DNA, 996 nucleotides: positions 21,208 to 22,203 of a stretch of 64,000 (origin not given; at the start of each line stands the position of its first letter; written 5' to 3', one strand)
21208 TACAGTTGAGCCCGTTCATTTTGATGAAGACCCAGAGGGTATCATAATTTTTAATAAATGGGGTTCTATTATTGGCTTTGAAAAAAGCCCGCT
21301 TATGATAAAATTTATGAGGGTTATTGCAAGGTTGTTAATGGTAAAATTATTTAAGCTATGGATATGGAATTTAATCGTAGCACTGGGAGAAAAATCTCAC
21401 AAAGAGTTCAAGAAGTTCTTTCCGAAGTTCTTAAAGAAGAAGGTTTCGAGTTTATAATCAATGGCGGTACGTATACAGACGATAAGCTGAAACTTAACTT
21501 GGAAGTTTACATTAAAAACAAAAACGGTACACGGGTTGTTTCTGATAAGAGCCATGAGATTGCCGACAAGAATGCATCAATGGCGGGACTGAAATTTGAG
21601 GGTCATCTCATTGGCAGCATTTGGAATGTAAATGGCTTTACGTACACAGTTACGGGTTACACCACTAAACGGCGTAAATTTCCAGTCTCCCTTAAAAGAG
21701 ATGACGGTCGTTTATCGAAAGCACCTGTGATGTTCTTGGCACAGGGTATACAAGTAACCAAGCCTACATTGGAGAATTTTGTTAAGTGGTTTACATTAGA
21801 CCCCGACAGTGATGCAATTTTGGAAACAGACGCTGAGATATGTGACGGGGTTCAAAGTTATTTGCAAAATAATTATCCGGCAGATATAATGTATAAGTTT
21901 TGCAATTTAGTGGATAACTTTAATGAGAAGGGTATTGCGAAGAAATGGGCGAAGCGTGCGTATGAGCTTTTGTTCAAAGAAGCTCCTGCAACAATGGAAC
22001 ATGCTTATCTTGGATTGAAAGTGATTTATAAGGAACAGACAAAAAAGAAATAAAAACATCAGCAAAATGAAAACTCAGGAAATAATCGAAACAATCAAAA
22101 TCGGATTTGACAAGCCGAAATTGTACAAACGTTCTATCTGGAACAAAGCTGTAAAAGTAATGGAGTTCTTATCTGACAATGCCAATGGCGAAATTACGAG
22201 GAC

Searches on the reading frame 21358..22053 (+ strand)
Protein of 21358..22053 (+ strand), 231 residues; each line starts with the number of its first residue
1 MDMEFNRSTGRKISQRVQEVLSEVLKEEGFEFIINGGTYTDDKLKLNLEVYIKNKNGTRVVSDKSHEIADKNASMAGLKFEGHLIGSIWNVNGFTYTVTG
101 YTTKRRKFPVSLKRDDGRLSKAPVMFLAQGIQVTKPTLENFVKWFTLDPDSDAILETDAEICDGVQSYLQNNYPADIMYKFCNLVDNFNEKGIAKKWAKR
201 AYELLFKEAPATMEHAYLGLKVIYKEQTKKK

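Call 27: search_protein_families(library=pfam, proteins=[window:21358-22053:+], max_evalue=0.01)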
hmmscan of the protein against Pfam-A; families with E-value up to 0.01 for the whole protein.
window:21358-22053:+ (231 aa): 0 families

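Call 42: search_protein_families(library=phrogs, proteins=[window:21358-22053:+], max_evalue=0.001)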
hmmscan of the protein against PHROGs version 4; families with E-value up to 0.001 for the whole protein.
window:21358-22053:+ (231 aa): 1 family
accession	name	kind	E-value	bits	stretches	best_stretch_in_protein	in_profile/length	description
phrog_497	-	moron, auxiliary metabolic gene and host takeover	0.00025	21.6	1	4-128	206-338/342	toxin-antitoxin system HicB-like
